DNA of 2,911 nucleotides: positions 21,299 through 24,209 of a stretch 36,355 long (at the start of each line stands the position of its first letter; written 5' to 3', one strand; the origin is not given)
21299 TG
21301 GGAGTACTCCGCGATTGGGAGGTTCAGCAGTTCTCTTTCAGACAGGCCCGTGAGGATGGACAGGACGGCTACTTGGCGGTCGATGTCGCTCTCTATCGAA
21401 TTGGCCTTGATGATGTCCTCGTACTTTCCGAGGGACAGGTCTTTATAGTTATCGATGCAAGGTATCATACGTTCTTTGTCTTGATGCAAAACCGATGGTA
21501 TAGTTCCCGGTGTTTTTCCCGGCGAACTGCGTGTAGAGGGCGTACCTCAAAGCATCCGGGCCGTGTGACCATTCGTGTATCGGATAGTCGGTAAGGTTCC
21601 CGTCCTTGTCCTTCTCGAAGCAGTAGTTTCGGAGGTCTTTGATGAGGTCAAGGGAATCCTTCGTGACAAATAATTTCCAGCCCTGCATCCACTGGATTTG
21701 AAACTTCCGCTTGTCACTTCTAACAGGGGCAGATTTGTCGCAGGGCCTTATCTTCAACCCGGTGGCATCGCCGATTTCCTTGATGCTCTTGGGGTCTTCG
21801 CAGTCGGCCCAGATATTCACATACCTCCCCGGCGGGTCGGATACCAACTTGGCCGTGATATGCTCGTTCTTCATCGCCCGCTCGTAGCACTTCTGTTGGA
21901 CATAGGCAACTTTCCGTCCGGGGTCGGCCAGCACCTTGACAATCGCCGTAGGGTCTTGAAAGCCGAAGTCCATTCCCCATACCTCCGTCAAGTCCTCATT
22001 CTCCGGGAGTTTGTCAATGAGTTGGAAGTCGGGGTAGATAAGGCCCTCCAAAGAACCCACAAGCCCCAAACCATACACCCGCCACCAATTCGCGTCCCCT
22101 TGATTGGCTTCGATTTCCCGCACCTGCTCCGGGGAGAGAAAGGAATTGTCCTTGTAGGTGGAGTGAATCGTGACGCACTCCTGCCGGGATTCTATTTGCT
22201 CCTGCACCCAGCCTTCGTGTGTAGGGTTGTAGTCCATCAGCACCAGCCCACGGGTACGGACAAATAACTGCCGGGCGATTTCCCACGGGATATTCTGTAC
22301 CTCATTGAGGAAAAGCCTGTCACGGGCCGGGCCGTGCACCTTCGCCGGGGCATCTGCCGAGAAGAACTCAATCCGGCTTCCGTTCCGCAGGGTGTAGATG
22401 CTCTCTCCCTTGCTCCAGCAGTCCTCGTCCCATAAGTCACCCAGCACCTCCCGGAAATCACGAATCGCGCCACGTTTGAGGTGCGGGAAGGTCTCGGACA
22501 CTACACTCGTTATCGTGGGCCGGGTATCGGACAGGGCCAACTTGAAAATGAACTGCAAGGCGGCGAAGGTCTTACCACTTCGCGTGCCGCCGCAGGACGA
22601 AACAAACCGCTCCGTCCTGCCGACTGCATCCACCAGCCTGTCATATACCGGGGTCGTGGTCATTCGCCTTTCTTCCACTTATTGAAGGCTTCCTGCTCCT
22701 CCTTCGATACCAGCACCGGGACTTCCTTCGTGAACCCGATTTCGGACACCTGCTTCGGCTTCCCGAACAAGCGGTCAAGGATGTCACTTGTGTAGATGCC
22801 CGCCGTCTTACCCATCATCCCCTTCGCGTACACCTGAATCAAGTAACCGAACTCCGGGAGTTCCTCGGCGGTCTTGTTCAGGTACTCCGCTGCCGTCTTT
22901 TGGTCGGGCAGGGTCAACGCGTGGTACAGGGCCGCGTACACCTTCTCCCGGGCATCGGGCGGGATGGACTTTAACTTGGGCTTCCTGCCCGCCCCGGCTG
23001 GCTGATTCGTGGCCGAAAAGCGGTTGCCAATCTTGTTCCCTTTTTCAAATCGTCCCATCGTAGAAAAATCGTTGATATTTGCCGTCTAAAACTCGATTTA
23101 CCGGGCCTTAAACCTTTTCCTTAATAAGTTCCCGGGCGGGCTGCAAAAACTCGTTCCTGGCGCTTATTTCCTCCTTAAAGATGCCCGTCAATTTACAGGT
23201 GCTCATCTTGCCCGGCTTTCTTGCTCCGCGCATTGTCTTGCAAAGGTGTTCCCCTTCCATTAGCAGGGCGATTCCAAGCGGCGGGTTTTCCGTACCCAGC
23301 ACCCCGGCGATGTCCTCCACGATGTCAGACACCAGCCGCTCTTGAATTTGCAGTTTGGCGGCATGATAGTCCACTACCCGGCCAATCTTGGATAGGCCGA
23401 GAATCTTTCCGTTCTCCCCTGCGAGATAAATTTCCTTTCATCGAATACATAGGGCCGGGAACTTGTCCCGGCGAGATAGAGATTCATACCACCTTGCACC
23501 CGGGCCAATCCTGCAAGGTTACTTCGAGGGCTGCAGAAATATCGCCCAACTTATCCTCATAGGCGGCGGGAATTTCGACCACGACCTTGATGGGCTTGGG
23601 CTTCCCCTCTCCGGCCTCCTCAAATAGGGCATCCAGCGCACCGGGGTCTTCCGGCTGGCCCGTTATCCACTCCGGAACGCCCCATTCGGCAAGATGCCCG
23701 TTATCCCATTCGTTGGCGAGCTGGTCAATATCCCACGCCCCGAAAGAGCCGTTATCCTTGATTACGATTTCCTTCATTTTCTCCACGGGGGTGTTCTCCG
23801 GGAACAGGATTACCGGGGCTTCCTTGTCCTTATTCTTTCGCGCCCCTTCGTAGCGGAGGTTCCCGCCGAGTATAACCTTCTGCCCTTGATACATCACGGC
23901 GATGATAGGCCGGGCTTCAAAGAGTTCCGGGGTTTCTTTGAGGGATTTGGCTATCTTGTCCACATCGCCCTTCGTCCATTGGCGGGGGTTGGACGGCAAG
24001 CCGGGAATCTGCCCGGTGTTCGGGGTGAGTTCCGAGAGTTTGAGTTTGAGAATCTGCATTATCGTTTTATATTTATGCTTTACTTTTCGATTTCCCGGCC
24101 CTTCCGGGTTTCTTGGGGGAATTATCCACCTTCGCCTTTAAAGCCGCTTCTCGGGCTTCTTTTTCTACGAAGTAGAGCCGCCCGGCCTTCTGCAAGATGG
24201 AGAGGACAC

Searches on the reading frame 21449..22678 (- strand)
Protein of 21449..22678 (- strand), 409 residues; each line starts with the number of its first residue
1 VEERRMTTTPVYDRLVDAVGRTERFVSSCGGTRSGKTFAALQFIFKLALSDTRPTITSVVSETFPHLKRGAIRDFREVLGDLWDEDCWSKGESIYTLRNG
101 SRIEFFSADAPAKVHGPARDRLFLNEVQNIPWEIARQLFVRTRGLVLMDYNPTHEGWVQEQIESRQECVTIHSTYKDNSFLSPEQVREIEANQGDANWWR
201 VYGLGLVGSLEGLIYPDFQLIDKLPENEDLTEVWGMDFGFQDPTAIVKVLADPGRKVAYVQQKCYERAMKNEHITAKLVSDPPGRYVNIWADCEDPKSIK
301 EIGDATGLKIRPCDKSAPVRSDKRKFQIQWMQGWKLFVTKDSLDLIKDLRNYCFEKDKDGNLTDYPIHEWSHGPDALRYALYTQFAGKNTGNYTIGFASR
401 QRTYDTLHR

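Call 47: search_protein_families(library=phrogs, proteins=[window:21449-22678:-], max_evalue=0.00001)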
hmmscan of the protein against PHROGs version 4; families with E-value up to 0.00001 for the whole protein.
window:21449-22678:- (409 aa): 5 families
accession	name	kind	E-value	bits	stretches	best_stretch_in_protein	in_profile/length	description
phrog_2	-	head and packaging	2.1e-32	113.8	1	17-392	275-597/807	terminase large subunit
phrog_5653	-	head and packaging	1.8e-25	90.8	1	208-391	4-187/199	terminase large subunit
phrog_6672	-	head and packaging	3.4e-13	50.4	1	258-388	7-133/145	terminase large subunit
phrog_3717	-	head and packaging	2.4e-10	41.3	1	22-245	22-266/277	terminase large subunit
phrog_979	-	head and packaging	1.8e-06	27.9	1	24-163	167-315/642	terminase large subunit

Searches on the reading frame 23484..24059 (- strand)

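Call 48: search_protein_families(library=phrogs, proteins=[window:23484-24059:-], max_evalue=0.00001)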
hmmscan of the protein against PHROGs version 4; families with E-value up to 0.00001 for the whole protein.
window:23484-24059:- (191 aa): 6 families
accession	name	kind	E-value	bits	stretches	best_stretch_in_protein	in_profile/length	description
phrog_17622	-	unknown function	1e-23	84.9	1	6-128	9-132/222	-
phrog_940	-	DNA, RNA and nucleotide metabolism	1.3e-13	51.9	1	15-131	11-125/388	nuclease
phrog_498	-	other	2.8e-13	50.3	1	1-174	33-195/633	DNA methyltransferase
phrog_8071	-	DNA, RNA and nucleotide metabolism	9.3e-11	42.6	1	3-116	7-108/389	ParB-like partition protein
phrog_620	-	DNA, RNA and nucleotide metabolism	6e-10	40.6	1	1-117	7-111/217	ParB-like partition protein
phrog_723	-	DNA, RNA and nucleotide metabolism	3.1e-06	28.1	1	3-116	13-117/223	ParB-like partition protein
